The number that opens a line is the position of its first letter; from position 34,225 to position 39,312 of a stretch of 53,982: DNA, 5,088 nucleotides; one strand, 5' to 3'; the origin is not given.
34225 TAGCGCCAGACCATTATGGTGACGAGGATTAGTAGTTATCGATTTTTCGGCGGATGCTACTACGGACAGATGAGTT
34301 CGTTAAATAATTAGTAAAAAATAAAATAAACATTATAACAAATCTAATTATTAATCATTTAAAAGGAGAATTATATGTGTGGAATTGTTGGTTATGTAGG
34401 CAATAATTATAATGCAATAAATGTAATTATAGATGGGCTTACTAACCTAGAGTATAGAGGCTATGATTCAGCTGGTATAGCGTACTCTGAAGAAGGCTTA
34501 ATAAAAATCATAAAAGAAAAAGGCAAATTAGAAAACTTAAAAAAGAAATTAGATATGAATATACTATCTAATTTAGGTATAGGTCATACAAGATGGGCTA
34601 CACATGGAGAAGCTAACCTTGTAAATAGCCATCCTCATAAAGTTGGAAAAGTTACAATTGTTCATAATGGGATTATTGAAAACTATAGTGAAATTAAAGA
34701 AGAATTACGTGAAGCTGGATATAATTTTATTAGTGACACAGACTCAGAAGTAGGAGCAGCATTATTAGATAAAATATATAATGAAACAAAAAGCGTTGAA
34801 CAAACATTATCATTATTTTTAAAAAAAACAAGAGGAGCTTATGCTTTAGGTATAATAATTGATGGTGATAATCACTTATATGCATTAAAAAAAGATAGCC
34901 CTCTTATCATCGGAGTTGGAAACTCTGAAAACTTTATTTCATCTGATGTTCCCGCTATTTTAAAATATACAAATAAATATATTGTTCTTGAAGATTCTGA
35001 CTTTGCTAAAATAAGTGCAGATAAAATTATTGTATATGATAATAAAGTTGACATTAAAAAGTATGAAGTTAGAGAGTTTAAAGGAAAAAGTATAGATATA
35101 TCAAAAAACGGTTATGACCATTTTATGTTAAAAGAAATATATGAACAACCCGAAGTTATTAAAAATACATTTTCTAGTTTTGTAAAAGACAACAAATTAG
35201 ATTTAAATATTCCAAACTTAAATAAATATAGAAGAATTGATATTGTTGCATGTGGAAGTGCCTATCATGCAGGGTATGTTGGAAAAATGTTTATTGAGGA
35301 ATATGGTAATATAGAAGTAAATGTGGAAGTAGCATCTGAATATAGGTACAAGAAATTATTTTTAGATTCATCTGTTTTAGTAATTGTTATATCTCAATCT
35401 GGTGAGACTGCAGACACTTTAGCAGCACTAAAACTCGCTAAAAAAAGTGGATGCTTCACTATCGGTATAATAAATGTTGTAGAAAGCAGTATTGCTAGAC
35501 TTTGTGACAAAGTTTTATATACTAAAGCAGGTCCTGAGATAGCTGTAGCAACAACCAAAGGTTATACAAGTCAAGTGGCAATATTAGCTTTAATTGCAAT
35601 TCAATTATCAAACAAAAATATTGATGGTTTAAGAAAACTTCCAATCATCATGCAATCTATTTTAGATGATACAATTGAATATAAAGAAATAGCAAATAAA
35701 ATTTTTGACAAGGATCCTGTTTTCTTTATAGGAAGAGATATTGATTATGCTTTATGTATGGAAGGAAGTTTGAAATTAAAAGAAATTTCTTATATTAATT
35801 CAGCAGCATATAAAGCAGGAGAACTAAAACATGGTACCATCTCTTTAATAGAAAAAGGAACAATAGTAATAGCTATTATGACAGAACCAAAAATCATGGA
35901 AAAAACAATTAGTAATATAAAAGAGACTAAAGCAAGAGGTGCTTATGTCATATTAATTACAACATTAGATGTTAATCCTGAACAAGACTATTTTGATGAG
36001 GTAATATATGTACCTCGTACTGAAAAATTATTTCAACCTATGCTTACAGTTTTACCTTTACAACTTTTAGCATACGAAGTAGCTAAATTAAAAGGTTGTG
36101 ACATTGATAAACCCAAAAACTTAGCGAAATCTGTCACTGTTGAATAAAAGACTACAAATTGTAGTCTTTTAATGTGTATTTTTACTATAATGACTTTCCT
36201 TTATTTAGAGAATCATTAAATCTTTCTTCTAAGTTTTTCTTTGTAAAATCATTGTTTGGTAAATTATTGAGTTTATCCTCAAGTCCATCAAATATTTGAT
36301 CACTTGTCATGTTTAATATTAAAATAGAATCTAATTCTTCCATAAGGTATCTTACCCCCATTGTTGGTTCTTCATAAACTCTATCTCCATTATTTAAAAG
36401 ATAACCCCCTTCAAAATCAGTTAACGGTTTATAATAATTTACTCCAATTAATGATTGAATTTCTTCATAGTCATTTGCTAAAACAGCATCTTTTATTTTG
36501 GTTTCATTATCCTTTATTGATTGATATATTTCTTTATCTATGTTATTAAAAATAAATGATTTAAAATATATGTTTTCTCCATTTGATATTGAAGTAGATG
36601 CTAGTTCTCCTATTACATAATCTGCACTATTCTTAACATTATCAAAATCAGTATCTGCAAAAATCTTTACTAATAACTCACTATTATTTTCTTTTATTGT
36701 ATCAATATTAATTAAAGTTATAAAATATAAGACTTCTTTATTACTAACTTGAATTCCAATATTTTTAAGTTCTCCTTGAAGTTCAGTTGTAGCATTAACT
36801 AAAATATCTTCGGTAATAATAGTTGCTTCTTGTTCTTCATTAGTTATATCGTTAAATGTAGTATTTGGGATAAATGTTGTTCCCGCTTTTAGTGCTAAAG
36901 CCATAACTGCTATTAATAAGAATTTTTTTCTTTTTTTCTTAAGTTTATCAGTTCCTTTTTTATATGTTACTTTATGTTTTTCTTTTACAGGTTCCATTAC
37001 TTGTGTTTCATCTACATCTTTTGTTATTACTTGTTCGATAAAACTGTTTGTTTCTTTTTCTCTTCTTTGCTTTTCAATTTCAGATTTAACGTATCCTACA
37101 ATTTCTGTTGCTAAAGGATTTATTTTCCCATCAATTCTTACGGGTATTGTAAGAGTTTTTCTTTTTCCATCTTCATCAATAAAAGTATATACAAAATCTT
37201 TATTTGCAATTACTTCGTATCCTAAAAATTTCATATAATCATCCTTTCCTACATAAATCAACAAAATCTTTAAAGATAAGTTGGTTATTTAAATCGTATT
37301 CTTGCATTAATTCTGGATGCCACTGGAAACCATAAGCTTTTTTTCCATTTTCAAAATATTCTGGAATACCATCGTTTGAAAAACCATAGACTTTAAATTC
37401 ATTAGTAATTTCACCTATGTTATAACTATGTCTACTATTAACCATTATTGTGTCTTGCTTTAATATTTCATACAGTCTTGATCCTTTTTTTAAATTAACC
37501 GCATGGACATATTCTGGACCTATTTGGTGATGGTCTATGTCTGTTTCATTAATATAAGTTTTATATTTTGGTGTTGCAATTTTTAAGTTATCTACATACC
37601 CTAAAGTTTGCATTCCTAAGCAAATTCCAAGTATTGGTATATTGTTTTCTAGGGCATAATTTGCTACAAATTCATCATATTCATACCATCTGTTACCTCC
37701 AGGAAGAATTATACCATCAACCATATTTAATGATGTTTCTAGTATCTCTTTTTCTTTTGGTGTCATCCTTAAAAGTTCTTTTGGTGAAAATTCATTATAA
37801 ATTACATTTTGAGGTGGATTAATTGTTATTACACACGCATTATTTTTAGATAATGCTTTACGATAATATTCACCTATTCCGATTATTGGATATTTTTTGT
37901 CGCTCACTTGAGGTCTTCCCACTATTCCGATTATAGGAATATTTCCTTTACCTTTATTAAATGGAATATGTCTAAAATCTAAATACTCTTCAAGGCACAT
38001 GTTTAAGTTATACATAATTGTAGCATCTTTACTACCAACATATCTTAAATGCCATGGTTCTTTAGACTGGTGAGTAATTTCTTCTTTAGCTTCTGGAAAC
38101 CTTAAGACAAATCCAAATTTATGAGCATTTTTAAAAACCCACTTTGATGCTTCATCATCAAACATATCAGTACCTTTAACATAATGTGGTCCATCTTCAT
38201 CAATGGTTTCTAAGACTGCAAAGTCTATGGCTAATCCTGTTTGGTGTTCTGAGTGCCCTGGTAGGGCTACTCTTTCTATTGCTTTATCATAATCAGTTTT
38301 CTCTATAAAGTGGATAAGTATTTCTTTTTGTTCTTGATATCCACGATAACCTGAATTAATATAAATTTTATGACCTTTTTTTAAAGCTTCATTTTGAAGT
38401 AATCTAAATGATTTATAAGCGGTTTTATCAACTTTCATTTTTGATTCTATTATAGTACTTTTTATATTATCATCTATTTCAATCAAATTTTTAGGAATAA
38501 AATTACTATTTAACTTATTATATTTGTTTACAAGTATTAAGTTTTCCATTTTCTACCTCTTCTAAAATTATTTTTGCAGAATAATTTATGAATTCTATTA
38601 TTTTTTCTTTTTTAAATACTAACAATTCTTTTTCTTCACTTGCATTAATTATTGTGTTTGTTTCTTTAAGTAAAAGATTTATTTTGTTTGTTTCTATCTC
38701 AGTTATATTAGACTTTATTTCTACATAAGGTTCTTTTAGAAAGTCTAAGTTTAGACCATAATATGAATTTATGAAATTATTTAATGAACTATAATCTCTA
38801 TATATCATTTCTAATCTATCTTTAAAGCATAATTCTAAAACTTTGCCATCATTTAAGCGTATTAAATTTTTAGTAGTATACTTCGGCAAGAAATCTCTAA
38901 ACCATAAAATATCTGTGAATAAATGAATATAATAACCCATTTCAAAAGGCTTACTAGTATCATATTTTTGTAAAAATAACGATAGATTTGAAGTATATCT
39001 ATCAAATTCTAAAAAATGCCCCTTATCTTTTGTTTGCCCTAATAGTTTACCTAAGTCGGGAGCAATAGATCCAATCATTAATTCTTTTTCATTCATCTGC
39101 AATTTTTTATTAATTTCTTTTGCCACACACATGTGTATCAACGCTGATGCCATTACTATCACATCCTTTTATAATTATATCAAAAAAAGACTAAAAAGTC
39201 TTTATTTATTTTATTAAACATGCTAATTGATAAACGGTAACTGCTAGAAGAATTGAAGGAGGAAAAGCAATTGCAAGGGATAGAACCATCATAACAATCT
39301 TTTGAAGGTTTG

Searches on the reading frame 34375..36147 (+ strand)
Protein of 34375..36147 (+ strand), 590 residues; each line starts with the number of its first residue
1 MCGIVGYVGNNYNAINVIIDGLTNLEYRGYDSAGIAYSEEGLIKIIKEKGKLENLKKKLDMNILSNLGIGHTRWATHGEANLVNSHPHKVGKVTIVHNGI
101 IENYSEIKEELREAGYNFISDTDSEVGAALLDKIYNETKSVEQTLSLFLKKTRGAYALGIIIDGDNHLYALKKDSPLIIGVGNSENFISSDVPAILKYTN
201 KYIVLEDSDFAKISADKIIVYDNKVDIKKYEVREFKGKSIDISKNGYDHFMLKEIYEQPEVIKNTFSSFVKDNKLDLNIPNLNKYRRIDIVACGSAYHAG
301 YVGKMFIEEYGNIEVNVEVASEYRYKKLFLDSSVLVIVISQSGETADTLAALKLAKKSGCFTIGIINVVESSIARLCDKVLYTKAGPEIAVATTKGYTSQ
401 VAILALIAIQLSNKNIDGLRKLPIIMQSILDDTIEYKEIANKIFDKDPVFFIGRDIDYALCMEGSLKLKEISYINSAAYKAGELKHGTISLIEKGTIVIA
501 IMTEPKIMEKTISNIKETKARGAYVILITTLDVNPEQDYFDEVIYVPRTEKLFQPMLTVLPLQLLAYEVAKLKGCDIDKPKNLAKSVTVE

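Call 81: search_protein_families(library=pfam, proteins=[window:34375-36147:+], max_evalue=0.0001)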
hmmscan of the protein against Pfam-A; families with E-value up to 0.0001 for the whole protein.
window:34375-36147:+ (590 aa): 4 families
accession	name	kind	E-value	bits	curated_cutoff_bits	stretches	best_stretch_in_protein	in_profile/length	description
PF01380.27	SIS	-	8.1e-49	165.2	25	2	282-409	2-130/131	SIS domain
PF13522.11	GATase_6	-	4.7e-16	59.4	27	1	66-181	11-120/130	Glutamine amidotransferase domain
PF13537.11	GATase_7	-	1.1e-11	45.3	25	1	90-196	21-122/123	Glutamine amidotransferase domain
PF13230.11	GATase_4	-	3.2e-06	26.7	23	1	2-141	2-148/272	Glutamine amidotransferases class-II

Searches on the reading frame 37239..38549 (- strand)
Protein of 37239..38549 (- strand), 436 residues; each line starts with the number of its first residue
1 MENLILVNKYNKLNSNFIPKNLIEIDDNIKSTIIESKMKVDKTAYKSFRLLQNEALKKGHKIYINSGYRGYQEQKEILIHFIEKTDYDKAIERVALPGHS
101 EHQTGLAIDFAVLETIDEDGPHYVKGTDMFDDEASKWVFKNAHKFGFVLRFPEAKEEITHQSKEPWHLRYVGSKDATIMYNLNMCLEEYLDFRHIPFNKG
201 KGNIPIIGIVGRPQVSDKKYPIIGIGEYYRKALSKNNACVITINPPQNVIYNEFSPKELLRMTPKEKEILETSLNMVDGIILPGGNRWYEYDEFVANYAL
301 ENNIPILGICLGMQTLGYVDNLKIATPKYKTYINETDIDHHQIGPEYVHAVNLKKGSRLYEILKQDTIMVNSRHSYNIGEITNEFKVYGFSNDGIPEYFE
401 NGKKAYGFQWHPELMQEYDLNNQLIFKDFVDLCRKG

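Call 81: search_protein_families(library=pfam, proteins=[window:37239-38549:-], max_evalue=0.0001)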
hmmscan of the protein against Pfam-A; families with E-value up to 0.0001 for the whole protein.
window:37239-38549:- (436 aa): 3 families
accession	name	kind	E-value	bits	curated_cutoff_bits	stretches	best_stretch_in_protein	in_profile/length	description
PF02557.22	VanY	-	1.1e-32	113.1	25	1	38-172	2-131/132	D-alanyl-D-alanine carboxypeptidase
PF07722.19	Peptidase_C26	-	2.1e-22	80.4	20.5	1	295-413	97-219/219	Peptidase C26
PF00117.34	GATase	-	2.5e-19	70.1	22.8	1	263-429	30-187/190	Glutamine amidotransferase class-I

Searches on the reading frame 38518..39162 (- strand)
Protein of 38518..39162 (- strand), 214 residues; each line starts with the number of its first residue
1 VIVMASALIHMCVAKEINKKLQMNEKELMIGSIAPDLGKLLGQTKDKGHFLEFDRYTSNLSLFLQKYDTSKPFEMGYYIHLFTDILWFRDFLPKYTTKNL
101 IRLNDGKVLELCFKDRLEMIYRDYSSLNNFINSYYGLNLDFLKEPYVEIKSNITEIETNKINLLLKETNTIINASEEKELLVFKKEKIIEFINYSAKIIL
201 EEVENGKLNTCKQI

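Call 81: search_protein_families(library=pfam, proteins=[window:38518-39162:-], max_evalue=0.0001)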
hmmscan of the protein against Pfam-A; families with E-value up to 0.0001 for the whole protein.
window:38518-39162:- (214 aa): 1 family
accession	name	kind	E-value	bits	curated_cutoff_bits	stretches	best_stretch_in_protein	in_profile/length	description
PF00882.24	Zn_dep_PLPC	-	6.9e-07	29.8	26.8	1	19-87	17-96/167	Zinc dependent phospholipase C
